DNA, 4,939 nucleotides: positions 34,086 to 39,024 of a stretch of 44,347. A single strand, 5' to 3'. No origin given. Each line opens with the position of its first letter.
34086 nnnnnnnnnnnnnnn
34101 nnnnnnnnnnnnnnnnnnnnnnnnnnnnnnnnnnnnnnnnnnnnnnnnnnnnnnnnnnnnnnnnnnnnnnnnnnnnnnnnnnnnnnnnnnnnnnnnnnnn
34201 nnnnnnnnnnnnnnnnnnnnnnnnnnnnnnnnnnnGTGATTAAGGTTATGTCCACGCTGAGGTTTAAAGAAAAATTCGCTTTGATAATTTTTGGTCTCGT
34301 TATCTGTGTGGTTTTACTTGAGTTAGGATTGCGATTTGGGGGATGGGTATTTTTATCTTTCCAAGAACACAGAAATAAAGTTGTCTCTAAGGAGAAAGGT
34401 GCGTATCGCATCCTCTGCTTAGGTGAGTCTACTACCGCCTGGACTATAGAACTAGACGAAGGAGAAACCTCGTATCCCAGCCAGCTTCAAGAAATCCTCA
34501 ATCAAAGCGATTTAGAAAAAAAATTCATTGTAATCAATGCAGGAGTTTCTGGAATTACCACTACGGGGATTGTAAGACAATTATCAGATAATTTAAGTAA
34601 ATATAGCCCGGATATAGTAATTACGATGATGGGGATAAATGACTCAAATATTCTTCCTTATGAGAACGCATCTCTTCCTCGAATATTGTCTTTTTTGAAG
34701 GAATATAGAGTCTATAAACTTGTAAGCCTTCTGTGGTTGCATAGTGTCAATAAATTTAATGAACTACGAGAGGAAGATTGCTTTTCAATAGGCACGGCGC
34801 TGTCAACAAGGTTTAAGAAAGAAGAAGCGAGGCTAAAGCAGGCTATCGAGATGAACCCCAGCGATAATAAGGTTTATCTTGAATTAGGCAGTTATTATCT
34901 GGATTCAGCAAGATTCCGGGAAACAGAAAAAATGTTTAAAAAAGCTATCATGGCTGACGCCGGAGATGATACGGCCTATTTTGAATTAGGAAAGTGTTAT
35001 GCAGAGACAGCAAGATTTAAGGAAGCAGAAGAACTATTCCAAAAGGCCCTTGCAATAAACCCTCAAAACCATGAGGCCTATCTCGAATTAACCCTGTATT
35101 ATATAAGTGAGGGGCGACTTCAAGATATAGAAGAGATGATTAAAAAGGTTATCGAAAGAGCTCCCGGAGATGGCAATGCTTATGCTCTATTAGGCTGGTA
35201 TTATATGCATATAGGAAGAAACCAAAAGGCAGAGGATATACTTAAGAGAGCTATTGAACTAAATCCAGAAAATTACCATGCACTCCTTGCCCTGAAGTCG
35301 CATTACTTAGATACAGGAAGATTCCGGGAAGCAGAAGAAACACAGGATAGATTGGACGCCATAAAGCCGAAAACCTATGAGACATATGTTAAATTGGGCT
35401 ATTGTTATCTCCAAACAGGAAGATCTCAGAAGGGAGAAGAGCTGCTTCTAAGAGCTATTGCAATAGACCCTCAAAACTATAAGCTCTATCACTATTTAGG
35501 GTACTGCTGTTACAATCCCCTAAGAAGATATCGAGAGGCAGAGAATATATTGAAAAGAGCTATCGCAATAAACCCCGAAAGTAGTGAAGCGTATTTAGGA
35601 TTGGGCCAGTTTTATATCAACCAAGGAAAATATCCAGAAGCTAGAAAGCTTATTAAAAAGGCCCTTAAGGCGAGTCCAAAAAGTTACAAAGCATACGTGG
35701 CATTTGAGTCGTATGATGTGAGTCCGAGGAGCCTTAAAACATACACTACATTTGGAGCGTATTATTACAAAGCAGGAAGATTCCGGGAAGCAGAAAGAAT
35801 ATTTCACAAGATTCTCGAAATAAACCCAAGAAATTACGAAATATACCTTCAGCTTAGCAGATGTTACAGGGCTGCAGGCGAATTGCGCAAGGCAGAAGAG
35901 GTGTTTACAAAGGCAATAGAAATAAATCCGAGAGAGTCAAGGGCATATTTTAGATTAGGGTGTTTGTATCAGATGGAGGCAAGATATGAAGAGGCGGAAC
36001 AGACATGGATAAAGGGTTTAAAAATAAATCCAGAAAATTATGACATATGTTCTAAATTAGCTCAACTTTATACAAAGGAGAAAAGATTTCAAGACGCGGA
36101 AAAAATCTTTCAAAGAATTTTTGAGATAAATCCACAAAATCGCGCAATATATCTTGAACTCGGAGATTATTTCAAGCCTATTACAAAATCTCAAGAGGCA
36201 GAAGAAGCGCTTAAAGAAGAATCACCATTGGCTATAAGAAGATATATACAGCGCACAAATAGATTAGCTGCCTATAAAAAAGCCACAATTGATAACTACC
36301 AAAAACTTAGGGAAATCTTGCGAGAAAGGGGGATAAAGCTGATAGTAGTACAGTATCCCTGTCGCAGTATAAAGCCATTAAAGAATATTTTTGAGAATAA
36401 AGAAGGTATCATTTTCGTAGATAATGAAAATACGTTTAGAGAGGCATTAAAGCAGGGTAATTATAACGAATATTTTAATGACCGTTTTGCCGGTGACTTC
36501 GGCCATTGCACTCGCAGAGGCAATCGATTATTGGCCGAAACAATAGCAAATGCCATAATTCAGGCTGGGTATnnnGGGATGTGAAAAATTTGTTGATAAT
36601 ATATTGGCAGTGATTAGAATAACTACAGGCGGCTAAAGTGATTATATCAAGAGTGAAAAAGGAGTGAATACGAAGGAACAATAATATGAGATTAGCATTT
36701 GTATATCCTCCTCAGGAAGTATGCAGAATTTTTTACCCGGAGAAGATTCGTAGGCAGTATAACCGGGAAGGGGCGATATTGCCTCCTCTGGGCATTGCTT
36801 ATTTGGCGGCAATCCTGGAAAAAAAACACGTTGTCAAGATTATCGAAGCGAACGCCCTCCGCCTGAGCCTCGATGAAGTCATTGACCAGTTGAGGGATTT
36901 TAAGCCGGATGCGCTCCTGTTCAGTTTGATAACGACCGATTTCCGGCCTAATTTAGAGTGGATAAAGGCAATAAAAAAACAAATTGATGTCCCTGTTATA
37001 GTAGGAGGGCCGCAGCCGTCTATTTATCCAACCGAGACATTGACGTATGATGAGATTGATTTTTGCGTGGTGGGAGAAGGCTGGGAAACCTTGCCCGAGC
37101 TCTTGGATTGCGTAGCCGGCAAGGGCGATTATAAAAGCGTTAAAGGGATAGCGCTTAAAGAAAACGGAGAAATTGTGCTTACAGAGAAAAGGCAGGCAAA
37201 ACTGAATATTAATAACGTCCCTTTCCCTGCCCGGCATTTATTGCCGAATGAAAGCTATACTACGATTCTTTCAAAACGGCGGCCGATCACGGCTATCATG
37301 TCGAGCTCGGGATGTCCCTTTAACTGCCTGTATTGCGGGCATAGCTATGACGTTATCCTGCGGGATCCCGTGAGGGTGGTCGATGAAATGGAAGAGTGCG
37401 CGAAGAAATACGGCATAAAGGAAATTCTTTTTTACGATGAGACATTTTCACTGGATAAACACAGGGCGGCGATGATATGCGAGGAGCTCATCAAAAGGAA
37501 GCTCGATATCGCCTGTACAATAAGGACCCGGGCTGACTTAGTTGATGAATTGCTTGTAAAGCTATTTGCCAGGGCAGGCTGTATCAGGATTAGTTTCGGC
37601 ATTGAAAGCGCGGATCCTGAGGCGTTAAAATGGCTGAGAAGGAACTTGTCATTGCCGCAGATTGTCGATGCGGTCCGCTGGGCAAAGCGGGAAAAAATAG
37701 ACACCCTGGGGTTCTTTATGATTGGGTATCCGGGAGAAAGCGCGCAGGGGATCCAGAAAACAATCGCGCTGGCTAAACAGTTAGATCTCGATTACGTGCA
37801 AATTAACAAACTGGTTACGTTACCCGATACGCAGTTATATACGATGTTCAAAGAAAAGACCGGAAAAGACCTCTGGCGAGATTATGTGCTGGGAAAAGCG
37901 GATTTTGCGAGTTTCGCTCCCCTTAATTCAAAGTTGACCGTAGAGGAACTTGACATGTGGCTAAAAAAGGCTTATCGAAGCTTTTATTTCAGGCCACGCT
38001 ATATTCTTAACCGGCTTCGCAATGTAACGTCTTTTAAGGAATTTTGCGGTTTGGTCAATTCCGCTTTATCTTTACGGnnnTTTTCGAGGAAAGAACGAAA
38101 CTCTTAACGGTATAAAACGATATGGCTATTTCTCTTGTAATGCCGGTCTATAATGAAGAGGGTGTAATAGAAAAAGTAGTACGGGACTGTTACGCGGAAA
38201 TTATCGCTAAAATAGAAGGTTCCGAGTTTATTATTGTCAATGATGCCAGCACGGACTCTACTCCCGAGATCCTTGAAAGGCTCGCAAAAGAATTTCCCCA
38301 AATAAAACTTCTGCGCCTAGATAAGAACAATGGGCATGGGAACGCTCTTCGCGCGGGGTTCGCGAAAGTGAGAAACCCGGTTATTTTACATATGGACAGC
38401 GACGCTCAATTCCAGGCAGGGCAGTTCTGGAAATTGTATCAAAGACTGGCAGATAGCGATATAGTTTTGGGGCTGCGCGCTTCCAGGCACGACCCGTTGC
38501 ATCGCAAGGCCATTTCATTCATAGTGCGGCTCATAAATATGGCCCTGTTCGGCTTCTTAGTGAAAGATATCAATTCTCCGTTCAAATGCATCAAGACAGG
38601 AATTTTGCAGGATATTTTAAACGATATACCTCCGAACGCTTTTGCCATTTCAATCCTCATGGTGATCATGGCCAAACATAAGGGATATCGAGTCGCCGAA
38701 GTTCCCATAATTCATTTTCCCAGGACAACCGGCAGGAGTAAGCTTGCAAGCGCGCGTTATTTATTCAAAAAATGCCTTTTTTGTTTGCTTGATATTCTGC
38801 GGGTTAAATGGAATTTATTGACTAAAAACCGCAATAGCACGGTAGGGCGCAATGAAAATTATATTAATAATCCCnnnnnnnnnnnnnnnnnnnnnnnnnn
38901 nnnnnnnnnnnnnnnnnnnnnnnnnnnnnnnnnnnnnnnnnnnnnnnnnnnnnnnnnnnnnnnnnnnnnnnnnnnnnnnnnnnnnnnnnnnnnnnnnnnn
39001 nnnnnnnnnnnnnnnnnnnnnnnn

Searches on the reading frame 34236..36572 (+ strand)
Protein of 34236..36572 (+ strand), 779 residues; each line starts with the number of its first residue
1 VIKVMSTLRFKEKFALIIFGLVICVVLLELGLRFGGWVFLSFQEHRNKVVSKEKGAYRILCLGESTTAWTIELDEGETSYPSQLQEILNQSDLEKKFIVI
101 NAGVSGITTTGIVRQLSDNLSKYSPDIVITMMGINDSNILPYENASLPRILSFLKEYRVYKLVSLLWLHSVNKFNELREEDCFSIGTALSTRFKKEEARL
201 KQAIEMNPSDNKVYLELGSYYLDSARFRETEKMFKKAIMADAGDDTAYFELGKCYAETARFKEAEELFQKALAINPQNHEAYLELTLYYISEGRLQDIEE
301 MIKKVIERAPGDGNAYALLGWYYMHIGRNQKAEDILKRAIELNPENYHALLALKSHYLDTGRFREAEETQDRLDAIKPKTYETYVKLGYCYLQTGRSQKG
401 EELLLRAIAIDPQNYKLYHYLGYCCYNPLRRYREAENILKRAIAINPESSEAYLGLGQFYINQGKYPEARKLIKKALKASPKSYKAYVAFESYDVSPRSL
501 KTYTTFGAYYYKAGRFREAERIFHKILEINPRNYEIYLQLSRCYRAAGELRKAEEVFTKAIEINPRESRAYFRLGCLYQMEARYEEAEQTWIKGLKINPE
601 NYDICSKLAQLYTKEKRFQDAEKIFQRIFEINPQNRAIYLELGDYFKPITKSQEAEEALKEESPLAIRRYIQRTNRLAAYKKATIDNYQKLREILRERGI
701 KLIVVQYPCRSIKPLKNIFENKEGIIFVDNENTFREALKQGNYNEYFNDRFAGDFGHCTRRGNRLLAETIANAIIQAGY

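Call 3: search_protein_families(library=pfam, proteins=[window:34236-36572:+], max_evalue=1)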
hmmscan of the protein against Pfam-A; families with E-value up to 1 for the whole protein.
window:34236-36572:+ (779 aa): 55 families (the best 25 are shown)
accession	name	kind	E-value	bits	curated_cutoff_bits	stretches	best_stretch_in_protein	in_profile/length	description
PF14559.12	TPR_19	-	7.2e-64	212.5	25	9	431-486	6-60/68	Tetratricopeptide repeat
PF13431.12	TPR_17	-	4.9e-55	179.7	24.4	6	557-589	2-34/34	Tetratricopeptide repeat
PF07719.23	TPR_2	-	1.9e-49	162.1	27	9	247-278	3-34/34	Tetratricopeptide repeat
PF13181.12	TPR_8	-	2.6e-49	161.6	25.7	8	247-278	3-34/34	Tetratricopeptide repeat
PF13428.12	TPR_14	-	7.1e-48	156.5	23.5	10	451-488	2-39/44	Tetratricopeptide repeat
PF00515.34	TPR_1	-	4.3e-44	147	27.8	8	247-278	3-34/34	Tetratricopeptide repeat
PF13432.12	TPR_16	-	3.4e-43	146.1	32.7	7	430-483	11-64/65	Tetratricopeptide repeat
PF13424.12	TPR_12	-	6.4e-35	119.6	30.1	6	501-563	4-74/77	Tetratricopeptide repeat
PF13176.12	TPR_7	-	2.3e-28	96.3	27.9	5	247-277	1-31/36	Tetratricopeptide repeat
PF25063.1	ARM_TT21_C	-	2.6e-23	83.4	35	5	537-638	98-200/209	Tetratricopeptide repeat protein 21 C-terminal ARM domain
PF13414.12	TPR_11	-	1.6e-22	79.4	26.8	5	432-464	10-42/42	TPR repeat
PF23914.1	TPR_CcmH_CycH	-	7.4e-22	78.3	42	5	527-635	43-154/158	Cytochrome c-type biogenesis protein H TPR domain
PF13374.12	TPR_10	-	1.2e-20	73.3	27.5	3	452-478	4-30/42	Tetratricopeptide repeat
PF12895.13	ANAPC3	-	3.9e-20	72.4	27.2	5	360-441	2-81/82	Anaphase-promoting complex, cyclosome, subunit 3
PF13174.12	TPR_6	-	5.8e-19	67.8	26.3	2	451-483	1-33/33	Tetratricopeptide repeat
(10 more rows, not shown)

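Call 77: search_protein_families(library=ncbifam, proteins=[window:34236-36572:+], max_evalue=0.001)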
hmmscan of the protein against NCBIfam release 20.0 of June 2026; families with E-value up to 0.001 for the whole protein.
window:34236-36572:+ (779 aa): 40 families (the best 25 are shown)
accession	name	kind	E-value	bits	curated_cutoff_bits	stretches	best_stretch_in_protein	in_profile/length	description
TIGR02917.1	PEP_TPR_lipo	equivalog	1.9e-57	194.8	312.2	2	197-483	417-702/899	XrtA/PEP-CTERM system TPR-repeat protein PrsT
TIGR02521.1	type_IV_pilW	equivalog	2.3e-52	177.9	154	6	379-532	29-167/234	type IV pilus biogenesis/stability protein PilW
NF040959.1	MamA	equivalog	4.7e-50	169.9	200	4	501-660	38-197/204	magnetosome protein MamA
TIGR02552.1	LcrH_SycD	equivalog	1.5e-34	118.6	104.8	5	493-589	11-107/136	SycD/LcrH family type III secretion system chaperone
NF033762.1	social_mot_Tgl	equivalog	6.2e-25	88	225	3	259-400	80-223/252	social motility TPR repeat lipoprotein Tgl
TIGR00990.1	3a0801s09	subfamily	7.3e-24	84.3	757.25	2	502-640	333-471/615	mitochondrial import receptor subunit TOM70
NF033920.0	C39_PA2778_fam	equivalog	1.1e-23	84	150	2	547-632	169-254/255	PA2778 family cysteine peptidase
NF047371.1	FlcA_CTERM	equivalog_domain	2.6e-22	79.1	300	2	430-617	327-522/646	periplasmic flagellar collar protein FlcA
TIGR00540.1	TPR_hemY_coli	hypoth_equivalog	2.7e-22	79.1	142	1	461-593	272-384/385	heme biosynthesis-associated TPR protein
TIGR03939.1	PGA_TPR_OMP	equivalog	1.1e-21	76.8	366.65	2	429-588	323-483/800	poly-beta-1,6 N-acetyl-D-glucosamine export porin PgaA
NF052415.1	T3SS_chap_SctY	equivalog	2.5e-21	76.2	70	2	378-478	3-105/106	type III secretion apparatus assembly chaperone SctY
NF033758.1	gliding_GltE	equivalog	5.9e-20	71.6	225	3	230-482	71-322/411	adventurous gliding motility TPR repeat lipoprotein GltE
NF008757.0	PRK11788.1-5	equivalog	5.9e-19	68.5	363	2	494-634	63-212/388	lipopolysaccharide assembly protein LapB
NF008520.0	PRK11447.1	equivalog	1.2e-18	66.4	858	1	433-595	286-444/1157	cellulose synthase complex outer membrane protein BcsC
NF008756.0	PRK11788.1-4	equivalog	2e-16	60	474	1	535-660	142-306/389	lipopolysaccharide assembly protein LapB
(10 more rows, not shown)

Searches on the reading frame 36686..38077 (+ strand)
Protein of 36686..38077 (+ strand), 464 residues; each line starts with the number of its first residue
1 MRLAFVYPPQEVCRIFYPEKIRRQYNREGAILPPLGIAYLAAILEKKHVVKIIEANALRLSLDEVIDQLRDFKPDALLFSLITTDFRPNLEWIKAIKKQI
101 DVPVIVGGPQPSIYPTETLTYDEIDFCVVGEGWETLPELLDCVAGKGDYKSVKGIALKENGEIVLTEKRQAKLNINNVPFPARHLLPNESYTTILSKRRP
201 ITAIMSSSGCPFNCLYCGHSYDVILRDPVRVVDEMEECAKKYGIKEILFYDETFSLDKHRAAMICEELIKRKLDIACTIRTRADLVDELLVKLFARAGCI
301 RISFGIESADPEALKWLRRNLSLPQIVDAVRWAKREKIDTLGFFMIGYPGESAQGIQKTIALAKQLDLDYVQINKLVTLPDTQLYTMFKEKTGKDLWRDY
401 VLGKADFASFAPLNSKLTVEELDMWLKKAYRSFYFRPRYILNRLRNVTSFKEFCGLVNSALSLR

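Call 76: search_protein_families(library=pfam, proteins=[window:36686-38077:+], max_evalue=0.001)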
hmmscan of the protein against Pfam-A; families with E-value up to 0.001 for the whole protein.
window:36686-38077:+ (464 aa): 2 families
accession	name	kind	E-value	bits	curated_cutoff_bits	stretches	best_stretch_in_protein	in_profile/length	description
PF04055.27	Radical_SAM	-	1.9e-26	93.6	29.5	1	206-362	3-165/166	Radical SAM superfamily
PF02310.24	B12-binding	-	1.9e-22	79.8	32.1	1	31-140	11-121/121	B12 binding domain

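Call 77: search_protein_families(library=ncbifam, proteins=[window:36686-38077:+], max_evalue=0.001)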
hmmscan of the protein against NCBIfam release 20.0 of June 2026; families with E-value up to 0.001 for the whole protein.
window:36686-38077:+ (464 aa): 29 families (the best 25 are shown)
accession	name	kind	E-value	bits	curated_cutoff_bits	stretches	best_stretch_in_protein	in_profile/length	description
TIGR02026.1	BchE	equivalog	4.1e-44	151.3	481.35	1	31-442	19-435/497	magnesium-protoporphyrin IX monomethyl ester anaerobic oxidative cyclase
TIGR03471.1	HpnJ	equivalog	1.7e-41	142.6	577.6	1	34-446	34-445/472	hopanoid biosynthesis associated radical SAM protein HpnJ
TIGR04385.1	B12_rSAM_cofa1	equivalog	1.9e-37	129.5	450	1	34-366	20-364/438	B12 lower ligand biosynthesis radical SAM protein BzaD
TIGR04072.2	rSAM_ladder_B12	equivalog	6e-35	120.7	360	1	34-371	18-354/443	lipid biosynthesis B12-binding/radical SAM protein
NF050148.1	rSAM_ApyD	equivalog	1e-31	110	750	1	65-363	66-363/645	RiPP biosynthesis radical SAM protein ApyD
TIGR04479.1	bcpD_PhpK_rSAM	subfamily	1.9e-29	102.5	600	1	30-370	68-413/504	PhpK family radical SAM P-methyltransferase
NF038361.1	rSAM_Sden_1168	equivalog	1.3e-27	96.6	575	1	58-385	125-470/560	Sden_1168 family B12-binding radical SAM P-methyltransferase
TIGR04014.1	B12_SAM_MJ_0865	equivalog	2.7e-27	95.6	360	1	63-389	31-359/434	methyl-coenzyme M reductase glutamine C-methyltransferase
TIGR04013.1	B12_SAM_MJ_1487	hypoth_equivalog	3.3e-27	95.3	251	2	37-240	13-190/382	TIGR04013 family B12-binding domain/radical SAM domain-containing protein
NF033070.1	rSAM_AprD4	equivalog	6.7e-27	94.5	500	1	174-390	169-392/456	AprD4 family radical SAM diol-dehydratase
TIGR04295.1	B12_rSAM_oligo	hypoth_equivalog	2.7e-22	79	400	1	34-335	25-332/422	TIGR04295 family B12-binding domain-containing radical SAM protein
TIGR03975.1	rSAM_ocin_1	subfamily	3.4e-22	78.7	281.85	1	62-366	117-430/606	RiPP maturation radical SAM C-methyltransferase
TIGR04367.1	HpnR_B12_rSAM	equivalog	2e-18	66.2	650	1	32-338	20-325/490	hopanoid C-3 methylase HpnR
TIGR04190.1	B12_SAM_Ta0216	equivalog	6.8e-16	57.9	500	1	34-372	37-400/554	TIGR04190 family B12-binding domain/radical SAM domain protein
TIGR04428.1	B12_rSAM_trp_MT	equivalog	3.3e-13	48.8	500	1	91-367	85-399/558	tryptophan 2-C-methyltransferase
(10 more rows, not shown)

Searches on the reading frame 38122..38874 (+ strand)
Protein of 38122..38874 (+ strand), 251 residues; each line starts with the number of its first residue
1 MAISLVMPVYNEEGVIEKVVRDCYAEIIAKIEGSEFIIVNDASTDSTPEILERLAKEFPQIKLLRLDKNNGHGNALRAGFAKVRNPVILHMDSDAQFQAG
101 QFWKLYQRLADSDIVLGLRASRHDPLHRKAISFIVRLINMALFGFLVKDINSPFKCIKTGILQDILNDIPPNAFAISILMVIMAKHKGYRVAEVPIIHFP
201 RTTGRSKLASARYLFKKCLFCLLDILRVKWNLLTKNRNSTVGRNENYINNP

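Call 76: search_protein_families(library=pfam, proteins=[window:38122-38874:+], max_evalue=0.001)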
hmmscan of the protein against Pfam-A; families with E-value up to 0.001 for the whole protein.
window:38122-38874:+ (251 aa): 3 families
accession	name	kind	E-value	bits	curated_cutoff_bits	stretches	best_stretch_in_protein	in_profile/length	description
PF00535.33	Glycos_transf_2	-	3.8e-27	95.7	23.3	1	4-127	1-123/168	Glycosyl transferase family 2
PF13641.12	Glyco_tranf_2_3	-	9.6e-06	26.2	27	1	3-110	3-112/230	Glycosyltransferase like family 2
PF10111.15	Glyco_tranf_2_2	-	0.00036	20.6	27.3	1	4-105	1-102/276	Glycosyltransferase like family 2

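Call 77: search_protein_families(library=ncbifam, proteins=[window:38122-38874:+], max_evalue=0.001)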
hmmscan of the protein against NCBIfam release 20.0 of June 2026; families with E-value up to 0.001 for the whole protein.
window:38122-38874:+ (251 aa): 20 families
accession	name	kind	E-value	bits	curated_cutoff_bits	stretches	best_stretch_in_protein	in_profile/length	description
NF007986.1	PRK10714.1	equivalog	3.9e-18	65.5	529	1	3-212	8-214/316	undecaprenyl-phosphate 4-deoxy-4-formamido-L-arabinose transferase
TIGR03937.1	PgaC_IcaA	equivalog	5.6e-15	55.2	422.3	1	2-99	46-140/407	poly-beta-1,6-N-acetyl-D-glucosamine synthase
NF047588.1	GlcsyltransPgfSStrep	equivalog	3.2e-14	52.9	500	1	1-179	1-181/308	glycosyltransferase PgfS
NF047683.1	TeichurnBiosyTuaG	equivalog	1.5e-11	44.4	400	1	3-102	8-104/252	teichuronic acid biosynthesis protein TuaG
TIGR04182.1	glyco_TIGR04182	equivalog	1.8e-11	43.9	325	1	4-208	3-201/293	S-layer glycoprotein N-glycosyltransferase AglJ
NF007482.0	PRK10073.1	equivalog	4.9e-11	42.2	423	1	3-106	8-107/334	glycosyltransferase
TIGR03111.1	glyc2_xrt_Gpos1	hypoth_equivalog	9.8e-10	37.8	363.95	1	3-109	51-156/439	TIGR03111 family XrtG-associated glycosyltransferase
NF041391.1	DPhHxTase_Halo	equivalog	1.6e-09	37.1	375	1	7-208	1-192/213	dolichyl-phosphate hexose transferase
NF058614.1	PPMAGASynPpgS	equivalog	3e-09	36.6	370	1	5-196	4-194/226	polyprenyl-phospho-N-acetylgalactosaminyl synthase PpgS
TIGR03965.1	mycofact_glyco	equivalog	6.9e-09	35.1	280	1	3-116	76-186/467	mycofactocin biosynthesis glycosyltransferase MftF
NF010496.0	PRK13915.1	equivalog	9.6e-09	34.7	262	1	2-98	32-130/307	glucosyl-3-phosphoglycerate synthase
NF041875.1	EPS_EpsD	equivalog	7.5e-08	32.1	370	1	3-100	1-95/325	exopolysaccharide biosynthesis glycosyltransferase EpsD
TIGR04283.1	glyco_like_mftF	equivalog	9e-08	32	182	1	3-117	1-105/221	TIGR04283 family arsenosugar biosynthesis glycosyltransferase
NF053739.1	GlytfEpsEBac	equivalog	3.7e-06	26.1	450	1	3-92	3-90/265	glycosyltransferase EpsE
NF053846.1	glyco_with_XrtP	equivalog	3.1e-05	22.8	520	1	5-92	45-131/440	XrtP-associated glycosyltransferase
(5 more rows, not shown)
